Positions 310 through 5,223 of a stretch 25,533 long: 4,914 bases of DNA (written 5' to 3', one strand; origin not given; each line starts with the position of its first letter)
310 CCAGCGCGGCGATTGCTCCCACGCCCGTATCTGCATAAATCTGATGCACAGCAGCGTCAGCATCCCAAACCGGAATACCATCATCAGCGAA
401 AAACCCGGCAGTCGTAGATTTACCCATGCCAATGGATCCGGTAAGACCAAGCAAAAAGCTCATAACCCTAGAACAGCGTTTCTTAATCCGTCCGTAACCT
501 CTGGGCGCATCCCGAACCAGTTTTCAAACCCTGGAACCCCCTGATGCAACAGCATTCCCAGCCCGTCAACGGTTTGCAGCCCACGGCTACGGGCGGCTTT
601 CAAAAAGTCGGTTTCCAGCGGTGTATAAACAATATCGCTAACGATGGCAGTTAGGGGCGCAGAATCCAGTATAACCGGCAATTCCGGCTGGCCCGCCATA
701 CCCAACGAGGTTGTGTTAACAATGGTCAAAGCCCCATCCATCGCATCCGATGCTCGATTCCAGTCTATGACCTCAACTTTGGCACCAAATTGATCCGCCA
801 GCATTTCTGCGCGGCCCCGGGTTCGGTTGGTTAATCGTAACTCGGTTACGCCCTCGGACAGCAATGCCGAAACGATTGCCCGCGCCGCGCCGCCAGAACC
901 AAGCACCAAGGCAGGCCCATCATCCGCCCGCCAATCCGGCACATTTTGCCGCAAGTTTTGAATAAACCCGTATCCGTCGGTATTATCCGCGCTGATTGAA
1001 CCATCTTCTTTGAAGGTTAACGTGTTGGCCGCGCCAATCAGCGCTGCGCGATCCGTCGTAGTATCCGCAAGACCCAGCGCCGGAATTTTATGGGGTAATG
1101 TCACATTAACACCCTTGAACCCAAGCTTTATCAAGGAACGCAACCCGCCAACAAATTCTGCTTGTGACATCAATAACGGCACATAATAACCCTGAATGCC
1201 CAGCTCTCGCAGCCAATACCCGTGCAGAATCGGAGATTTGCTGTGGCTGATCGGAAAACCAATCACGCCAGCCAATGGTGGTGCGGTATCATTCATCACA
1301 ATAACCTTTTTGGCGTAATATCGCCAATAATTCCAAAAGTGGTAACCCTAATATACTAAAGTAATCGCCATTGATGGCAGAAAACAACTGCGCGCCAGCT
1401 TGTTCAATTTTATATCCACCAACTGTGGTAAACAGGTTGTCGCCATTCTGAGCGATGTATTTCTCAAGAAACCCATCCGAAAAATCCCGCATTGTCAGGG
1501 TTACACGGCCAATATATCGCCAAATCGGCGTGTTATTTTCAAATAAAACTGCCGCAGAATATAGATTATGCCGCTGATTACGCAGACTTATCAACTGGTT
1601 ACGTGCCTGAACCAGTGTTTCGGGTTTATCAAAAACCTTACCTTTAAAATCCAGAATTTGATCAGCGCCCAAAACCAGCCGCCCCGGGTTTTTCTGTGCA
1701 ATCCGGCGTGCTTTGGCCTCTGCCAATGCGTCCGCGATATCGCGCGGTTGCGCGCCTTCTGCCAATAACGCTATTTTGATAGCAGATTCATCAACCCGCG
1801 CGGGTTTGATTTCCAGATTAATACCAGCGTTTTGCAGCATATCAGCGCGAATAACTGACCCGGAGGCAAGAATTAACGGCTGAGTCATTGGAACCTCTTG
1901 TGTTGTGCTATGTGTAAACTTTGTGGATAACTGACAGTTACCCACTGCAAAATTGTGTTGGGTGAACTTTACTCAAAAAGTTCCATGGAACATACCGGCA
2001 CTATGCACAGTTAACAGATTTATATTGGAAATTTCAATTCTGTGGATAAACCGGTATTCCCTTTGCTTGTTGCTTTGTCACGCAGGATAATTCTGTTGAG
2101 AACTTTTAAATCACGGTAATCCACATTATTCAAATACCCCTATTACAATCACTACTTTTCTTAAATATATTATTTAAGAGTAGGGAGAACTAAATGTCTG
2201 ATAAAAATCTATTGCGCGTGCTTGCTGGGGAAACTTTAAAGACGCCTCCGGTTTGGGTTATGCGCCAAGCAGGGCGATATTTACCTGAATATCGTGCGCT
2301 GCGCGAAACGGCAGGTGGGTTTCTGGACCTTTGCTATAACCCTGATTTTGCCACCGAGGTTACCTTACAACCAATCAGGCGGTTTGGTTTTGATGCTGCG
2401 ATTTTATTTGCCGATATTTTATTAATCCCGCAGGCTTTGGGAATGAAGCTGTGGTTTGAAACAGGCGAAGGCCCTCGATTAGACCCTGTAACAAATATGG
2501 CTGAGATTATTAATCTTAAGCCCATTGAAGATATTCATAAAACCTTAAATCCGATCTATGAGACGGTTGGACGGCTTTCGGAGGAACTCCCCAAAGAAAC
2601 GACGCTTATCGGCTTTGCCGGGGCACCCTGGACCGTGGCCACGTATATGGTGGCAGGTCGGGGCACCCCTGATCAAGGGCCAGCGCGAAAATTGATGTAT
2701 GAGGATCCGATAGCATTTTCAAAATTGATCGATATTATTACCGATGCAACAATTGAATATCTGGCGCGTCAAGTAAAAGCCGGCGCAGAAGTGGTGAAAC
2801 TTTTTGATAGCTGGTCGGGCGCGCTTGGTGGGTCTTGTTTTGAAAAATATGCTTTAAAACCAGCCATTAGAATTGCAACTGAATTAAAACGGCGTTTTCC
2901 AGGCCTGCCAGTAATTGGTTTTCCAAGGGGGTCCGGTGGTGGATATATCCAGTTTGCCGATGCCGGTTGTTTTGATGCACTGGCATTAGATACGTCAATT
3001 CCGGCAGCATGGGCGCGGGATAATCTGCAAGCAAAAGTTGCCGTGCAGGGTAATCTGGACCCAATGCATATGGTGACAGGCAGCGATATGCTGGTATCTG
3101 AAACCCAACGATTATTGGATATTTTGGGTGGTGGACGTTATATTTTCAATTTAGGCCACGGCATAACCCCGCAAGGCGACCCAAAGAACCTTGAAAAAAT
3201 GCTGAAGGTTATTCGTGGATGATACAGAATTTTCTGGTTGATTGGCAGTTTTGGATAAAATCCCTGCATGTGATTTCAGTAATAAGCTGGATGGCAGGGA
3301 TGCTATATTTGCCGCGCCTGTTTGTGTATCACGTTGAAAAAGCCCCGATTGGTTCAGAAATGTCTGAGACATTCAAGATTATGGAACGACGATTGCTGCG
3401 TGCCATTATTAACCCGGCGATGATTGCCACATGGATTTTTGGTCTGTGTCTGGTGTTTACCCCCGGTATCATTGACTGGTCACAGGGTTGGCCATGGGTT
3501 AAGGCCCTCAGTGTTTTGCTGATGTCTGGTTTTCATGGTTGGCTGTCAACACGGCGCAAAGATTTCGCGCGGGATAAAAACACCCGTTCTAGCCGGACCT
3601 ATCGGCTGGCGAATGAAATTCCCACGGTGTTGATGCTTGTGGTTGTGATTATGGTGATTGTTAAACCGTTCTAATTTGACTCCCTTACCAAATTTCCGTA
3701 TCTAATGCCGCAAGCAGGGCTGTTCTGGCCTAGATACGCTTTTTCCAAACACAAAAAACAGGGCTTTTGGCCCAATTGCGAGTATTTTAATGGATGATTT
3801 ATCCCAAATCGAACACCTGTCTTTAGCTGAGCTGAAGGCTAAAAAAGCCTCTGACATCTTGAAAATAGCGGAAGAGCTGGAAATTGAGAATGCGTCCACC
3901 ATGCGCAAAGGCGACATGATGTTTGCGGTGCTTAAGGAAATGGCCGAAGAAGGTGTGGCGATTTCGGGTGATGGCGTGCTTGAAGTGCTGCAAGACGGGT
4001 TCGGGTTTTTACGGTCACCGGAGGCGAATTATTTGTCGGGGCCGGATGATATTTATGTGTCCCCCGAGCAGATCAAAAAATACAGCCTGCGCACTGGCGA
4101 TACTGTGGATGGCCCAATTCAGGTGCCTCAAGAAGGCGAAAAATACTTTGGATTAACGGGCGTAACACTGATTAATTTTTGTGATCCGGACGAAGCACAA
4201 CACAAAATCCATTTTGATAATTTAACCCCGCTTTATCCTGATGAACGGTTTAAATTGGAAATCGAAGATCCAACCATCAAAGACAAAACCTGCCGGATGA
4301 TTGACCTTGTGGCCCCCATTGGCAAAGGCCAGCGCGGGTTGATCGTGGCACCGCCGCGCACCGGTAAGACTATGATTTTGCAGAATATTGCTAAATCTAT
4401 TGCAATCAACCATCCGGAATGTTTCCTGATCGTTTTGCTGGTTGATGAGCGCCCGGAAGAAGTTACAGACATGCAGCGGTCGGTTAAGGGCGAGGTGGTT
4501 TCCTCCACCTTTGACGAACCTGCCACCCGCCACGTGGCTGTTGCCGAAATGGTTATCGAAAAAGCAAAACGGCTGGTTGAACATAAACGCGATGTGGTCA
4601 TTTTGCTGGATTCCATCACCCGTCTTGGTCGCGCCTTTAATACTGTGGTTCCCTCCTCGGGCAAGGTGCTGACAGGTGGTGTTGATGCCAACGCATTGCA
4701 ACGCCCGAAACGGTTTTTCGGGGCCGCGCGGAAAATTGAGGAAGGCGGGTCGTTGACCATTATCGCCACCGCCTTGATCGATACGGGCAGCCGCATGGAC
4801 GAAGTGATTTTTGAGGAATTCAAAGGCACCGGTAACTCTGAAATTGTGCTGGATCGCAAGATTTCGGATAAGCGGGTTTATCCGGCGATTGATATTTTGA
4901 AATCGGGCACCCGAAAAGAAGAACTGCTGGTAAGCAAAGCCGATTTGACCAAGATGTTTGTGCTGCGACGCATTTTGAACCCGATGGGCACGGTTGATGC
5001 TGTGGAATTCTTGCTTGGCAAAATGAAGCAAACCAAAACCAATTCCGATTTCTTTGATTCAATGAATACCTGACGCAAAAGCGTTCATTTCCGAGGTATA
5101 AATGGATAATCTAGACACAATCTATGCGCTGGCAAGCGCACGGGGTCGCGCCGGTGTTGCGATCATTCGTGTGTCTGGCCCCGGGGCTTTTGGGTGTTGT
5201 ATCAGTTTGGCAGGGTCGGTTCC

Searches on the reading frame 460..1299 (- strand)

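Call 31: search_protein_families(library=pfam, proteins=[window:460-1299:-])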
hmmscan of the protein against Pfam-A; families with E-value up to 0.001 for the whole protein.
window:460-1299:- (279 aa): 3 families
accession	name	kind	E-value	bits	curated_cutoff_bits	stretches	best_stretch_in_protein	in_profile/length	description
PF08501.16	Shikimate_dh_N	-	2.4e-22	79.4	27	1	12-94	1-83/83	Shikimate dehydrogenase substrate binding domain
PF01488.26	Shikimate_DH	-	6.7e-08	33.1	24.3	1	128-194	13-80/138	Shikimate / quinate 5-dehydrogenase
PF18317.6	SDH_C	-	1.1e-07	31.9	25.8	1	246-269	1-23/31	Shikimate 5'-dehydrogenase C-terminal domain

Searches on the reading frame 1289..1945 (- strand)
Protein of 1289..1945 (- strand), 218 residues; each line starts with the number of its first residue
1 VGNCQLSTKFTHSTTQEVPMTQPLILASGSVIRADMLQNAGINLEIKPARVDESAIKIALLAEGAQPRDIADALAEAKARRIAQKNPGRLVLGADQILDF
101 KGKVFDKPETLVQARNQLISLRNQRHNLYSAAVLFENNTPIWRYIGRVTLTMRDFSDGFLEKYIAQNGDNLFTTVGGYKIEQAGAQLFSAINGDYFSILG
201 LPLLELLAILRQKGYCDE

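Call 31: search_protein_families(library=pfam, proteins=[window:1289-1945:-])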
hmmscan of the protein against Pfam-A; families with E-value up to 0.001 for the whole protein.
window:1289-1945:- (218 aa): 1 family
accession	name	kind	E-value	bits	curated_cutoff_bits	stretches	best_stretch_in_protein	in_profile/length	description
PF02545.19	Maf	-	3e-42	144.8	27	1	23-212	1-186/187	Maf-like protein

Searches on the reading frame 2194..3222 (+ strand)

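Call 31: search_protein_families(library=pfam, proteins=[window:2194-3222:+])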
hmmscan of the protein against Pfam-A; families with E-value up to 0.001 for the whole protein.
window:2194-3222:+ (342 aa): 1 family
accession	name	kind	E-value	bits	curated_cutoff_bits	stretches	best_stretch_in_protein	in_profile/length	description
PF01208.23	URO-D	-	2.2e-112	376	23.9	1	2-341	2-344/346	Uroporphyrinogen decarboxylase (URO-D)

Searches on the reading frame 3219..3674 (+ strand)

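Call 31: search_protein_families(library=pfam, proteins=[window:3219-3674:+])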
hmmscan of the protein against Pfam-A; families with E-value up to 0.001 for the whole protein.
window:3219-3674:+ (151 aa): 2 families
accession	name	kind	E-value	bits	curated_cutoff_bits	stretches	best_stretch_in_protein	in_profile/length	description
PF03653.18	UPF0093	-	6.1e-63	211.9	34.2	1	9-151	4-146/146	Uncharacterised protein family (UPF0093)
PF05425.18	CopD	-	3.6e-05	24.5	32.1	1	62-148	9-104/105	Copper resistance protein D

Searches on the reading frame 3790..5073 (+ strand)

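Call 31: search_protein_families(library=pfam, proteins=[window:3790-5073:+])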
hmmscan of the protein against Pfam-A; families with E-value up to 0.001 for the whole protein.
window:3790-5073:+ (427 aa): 3 families
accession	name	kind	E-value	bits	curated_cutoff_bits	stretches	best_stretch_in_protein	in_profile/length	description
PF07497.18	Rho_RNA_bind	-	1.5e-28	98.8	27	1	61-134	2-73/73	Rho termination factor, RNA-binding domain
PF00006.31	ATP-synt_ab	-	4e-28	99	29.5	1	168-372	2-211/213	ATP synthase alpha/beta family, nucleotide-binding domain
PF07498.18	Rho_N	-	1e-14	54.6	24.9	1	14-55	1-42/43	Rho termination factor, N-terminal domain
